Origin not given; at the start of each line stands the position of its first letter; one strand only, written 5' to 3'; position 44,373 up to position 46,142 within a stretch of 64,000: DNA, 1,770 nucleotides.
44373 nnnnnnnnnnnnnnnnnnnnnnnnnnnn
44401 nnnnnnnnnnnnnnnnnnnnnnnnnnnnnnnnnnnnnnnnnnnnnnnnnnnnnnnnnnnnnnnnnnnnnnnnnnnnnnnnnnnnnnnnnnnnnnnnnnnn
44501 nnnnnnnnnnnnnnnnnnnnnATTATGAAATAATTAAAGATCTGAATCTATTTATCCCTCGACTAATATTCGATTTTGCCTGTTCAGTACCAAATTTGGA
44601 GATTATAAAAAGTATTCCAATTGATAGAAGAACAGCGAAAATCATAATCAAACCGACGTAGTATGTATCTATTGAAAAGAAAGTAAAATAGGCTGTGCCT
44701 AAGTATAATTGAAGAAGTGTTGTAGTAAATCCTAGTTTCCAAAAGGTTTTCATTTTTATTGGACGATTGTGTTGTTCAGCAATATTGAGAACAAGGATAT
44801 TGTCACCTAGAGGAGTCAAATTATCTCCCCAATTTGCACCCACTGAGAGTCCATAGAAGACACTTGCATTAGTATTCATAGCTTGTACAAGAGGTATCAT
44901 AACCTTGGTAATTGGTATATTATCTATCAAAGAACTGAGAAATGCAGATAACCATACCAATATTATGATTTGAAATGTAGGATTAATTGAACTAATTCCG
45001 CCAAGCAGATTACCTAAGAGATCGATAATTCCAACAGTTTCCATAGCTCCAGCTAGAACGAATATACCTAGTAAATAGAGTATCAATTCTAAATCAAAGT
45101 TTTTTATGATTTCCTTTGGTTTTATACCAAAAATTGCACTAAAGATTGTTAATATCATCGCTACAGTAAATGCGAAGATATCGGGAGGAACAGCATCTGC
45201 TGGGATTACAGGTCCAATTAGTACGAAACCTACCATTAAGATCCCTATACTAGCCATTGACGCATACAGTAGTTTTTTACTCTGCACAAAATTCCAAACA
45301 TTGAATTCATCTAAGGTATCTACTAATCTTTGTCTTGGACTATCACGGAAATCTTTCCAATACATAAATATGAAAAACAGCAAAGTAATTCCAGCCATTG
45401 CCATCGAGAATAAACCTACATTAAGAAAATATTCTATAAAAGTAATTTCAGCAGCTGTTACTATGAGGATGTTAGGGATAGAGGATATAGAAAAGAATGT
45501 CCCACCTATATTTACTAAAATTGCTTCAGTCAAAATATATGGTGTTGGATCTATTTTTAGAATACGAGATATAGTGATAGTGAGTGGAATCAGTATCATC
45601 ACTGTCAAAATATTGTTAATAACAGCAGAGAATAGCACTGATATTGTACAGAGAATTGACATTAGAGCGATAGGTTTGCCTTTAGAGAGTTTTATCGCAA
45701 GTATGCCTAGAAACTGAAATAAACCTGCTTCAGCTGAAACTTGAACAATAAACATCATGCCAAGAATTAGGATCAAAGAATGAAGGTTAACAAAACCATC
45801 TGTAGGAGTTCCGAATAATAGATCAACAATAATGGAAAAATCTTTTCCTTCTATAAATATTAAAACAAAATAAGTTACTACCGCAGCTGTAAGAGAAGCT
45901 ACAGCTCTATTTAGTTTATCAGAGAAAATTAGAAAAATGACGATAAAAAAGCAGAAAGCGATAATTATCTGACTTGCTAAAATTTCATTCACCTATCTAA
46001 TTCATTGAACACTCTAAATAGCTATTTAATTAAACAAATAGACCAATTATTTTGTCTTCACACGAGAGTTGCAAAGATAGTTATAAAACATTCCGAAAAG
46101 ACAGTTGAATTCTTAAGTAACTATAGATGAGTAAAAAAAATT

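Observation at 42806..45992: Roadblock/LC7-like domain fused to a 450-aa coiled coil, in an operon with a 12-TM permease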

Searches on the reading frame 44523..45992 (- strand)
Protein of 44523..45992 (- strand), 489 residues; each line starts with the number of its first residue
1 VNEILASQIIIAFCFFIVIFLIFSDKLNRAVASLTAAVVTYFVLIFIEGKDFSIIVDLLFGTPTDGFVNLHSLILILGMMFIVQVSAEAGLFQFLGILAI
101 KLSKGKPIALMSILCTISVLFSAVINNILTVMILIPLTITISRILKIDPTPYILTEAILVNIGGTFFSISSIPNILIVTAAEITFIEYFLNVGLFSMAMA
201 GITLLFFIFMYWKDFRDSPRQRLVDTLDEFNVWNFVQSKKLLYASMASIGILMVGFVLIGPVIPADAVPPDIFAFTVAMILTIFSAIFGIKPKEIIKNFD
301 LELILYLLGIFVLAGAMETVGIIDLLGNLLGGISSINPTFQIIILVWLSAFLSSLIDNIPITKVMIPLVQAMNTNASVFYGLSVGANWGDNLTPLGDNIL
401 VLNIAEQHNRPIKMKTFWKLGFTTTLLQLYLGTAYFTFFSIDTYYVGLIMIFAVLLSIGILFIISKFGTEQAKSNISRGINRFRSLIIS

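Call 5: search_protein_families(library=pfam, proteins=[window:44523-45992:-], max_evalue=1)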
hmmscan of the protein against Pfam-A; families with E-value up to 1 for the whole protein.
window:44523-45992:- (489 aa): 3 families
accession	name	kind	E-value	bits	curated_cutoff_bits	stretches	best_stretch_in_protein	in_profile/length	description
PF03600.22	CitMHS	-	4.9e-47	161.1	31.9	1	20-377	2-322/336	Citrate transporter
PF02040.21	ArsB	-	9.6e-08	32.2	22.2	1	74-429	56-412/423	Arsenical pump membrane protein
PF24709.1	DUF7670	-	0.0066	17.2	29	1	418-472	62-116/118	Domain of unknown function (DUF7670)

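Call 25: search_protein_families(library=ncbifam, proteins=[window:44523-45992:-], max_evalue=0.1)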
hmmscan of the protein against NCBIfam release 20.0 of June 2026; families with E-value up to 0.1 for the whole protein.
window:44523-45992:- (489 aa): 4 families
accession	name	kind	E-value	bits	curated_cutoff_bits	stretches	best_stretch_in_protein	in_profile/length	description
NF040989.1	MamN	equivalog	1.1e-34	119.9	500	1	11-386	5-367/437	magnetosome biogenesis transporter MamN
NF011980.0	PRK15445.1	subfamily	7e-19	68.1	457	1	13-431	9-417/430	arsenical efflux pump membrane protein ArsB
NF033877.0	arsB_Sta_pI258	exception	1.9e-16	60.2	760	1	11-431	6-417/429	arsenite efflux transporter membrane subunit ArsB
TIGR00935.1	2a45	subfamily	2.4e-15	56.7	415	1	13-431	7-415/426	arsenite/antimonite efflux transporter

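Call 36: find_homologous_proteins(query=window:44523-45992:-, max_evalue=1e-20)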
Query window:44523-45992:- (489 aa): 1017 proteins with E <= 1e-20 among 8000 candidates; the best 120 are listed.
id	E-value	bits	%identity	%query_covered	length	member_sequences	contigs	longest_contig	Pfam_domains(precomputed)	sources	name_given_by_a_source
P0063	0.0e+0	1014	100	100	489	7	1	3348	PF03600.23,PF02040.21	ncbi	-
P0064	6.6e-268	907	89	100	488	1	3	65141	PF03600.23,PF02040.21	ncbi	ncbi:MAG: SLC13 family permease [Candidatus Heimdallarchaeaceae archaeon]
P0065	1.1e-267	906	89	100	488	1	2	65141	PF03600.23,PF02040.21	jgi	-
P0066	1.4e-267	906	90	100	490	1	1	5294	PF03600.23,PF02040.21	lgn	-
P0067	4.7e-267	904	89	100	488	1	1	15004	PF03600.23,PF02040.21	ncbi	ncbi:MAG: SLC13 family permease [Candidatus Heimdallarchaeaceae archaeon]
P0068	2.1e-264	896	86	100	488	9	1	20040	PF03600.23,PF02040.21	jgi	-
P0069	1.8e-262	889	87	100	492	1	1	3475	PF03600.23,PF02040.21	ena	-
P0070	1.9e-261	886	87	100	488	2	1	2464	PF03600.23,PF02040.21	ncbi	-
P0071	6.0e-251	851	85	97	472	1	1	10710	PF03600.23,PF02040.21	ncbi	-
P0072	4.9e-247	838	81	100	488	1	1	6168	PF03600.23,PF02040.21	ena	-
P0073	1.2e-243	827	90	89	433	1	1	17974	PF03600.23,PF02040.21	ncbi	ncbi:MAG: SLC13 family permease, partial [Candidatus Heimdallarchaeaceae archaeon]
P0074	4.1e-227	773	75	100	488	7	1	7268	PF03600.23,PF02040.21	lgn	-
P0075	5.2e-227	772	76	99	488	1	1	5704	PF03600.23,PF02040.21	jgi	jgi:Na+/H+ antiporter NhaD/arsenite permease-like protein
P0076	3.0e-221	753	85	86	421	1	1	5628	PF03600.23,PF02040.21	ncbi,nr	ncbi:MAG: hypothetical protein KGD64_12180, partial [Candidatus Heimdallarchaeota archaeon]|nr:hypot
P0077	4.7e-221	753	73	100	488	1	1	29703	PF03600.23,PF02040.21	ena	-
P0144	2.9e-143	496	56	89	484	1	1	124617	PF03600.23,PF02040.21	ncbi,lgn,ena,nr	ncbi:MAG: Arsenical pump membrane protein [Candidatus Heimdallarchaeota archaeon LC_3]|nr:MAG: Arsen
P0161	1.4e-141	491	53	95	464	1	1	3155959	PF03600.23,PF02040.21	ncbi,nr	ncbi:MAG: hypothetical protein JSV04_03995 [Candidatus Heimdallarchaeota archaeon]|nr:MAG: hypotheti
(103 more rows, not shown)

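Call 38: search_solved_structures(query=window:44523-45992:-, max_evalue=0.001)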
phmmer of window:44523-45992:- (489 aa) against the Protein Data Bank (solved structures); distinct sequences matched with E-value up to 0.001: 0.

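Call 47: search_solved_structures(query=A3, max_evalue=0.01)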
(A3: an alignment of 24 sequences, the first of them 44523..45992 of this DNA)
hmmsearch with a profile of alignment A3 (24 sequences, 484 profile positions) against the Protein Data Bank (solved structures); distinct sequences matched with E-value up to 0.01: 9.
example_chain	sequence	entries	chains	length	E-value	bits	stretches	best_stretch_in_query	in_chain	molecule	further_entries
10tp_A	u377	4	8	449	7.3e-19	71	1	73-429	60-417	Arsenical pump membrane protein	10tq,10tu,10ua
5uld_A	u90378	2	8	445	1.2e-08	37.3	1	245-438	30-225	Transporter, NadC family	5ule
5ul7_A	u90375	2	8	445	1.4e-07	33.8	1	245-437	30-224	Transporter, NadC family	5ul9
4f35_D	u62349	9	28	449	1.4e-07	33.8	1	245-437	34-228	Transporter, NadC family | DASS family sodium-coupled anion symporter | VcINDY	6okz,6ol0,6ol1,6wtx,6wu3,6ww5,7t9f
9n5n_A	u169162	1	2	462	1.5e-07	33.7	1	245-437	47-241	Transporter, NadC family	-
8zkw_A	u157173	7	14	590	1.7e-06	30.2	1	286-367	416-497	Protein I'm not dead yet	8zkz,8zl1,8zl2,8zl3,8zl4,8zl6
30ut_A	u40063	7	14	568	6.6e-05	25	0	247-373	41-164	Na(+)/citrate cotransporter | Solute carrier family 13 member 5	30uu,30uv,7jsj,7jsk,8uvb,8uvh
8w6c_A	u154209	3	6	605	0.00042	22.3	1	282-368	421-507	Solute carrier family 13 member 2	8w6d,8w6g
8uvc_A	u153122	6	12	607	0.001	21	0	246-367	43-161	Na(+)/dicarboxylate cotransporter 3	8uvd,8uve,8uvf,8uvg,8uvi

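Call 64: find_encoding_contigs(protein=P0144, flank=3000, max_places=1)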
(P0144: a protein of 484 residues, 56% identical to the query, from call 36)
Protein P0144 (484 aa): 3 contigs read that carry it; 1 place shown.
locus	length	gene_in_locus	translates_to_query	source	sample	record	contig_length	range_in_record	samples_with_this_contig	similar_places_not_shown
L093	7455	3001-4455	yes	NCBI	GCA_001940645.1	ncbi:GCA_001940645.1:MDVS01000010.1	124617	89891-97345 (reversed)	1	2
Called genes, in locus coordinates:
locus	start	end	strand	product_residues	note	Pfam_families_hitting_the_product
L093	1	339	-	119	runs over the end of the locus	-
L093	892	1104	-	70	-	-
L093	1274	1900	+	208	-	PF00578:AhpC-TSA, PF08534:Redoxin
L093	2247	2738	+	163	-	-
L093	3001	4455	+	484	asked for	PF02040:ArsB, PF03600:CitMHS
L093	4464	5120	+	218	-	-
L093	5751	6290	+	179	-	-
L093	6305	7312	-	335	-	PF03881:Fructosamin_kin (weak), PF01163:RIO1 (weak), PF01636:APH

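Call 65: find_encoding_contigs(protein=P0161, flank=3000, max_places=1)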
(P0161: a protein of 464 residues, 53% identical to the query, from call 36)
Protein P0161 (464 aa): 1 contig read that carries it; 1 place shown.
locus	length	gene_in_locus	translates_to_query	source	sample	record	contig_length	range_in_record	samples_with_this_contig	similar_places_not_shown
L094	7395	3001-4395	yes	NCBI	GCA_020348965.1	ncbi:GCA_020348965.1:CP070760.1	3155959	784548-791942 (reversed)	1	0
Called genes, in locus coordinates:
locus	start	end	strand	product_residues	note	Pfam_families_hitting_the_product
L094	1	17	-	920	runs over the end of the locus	PF00270:DEAD, PF04851:ResIII (weak), PF00271:Helicase_C, PF22590:Cas3-like_C_2 (weak), PF09369:MZB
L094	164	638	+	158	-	PF01602:Adaptin_N (weak), PF13513:HEAT_EZ (faint), PF02985:HEAT (faint), PF13646:HEAT_2, PF03130:HEAT_PBS (faint), PF12717:Cnd1 (weak), PF13646:HEAT_2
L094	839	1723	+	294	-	-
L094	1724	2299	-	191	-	PF14512:TM1586_NiRdase (faint), PF00881:Nitroreductase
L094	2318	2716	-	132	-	-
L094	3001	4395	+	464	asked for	PF03600:CitMHS, PF02040:ArsB, PF03600:CitMHS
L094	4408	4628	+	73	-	-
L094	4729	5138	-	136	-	-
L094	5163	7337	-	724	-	PF02359:CDC48_N, PF00004:AAA, PF05496:RuvB_N, PF07724:AAA_2 (weak), PF17862:AAA_lid_3, PF00004:AAA, PF13173:AAA_14 (weak), PF17862:AAA_lid_3, +20 more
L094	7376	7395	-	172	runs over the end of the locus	PF00011:HSP20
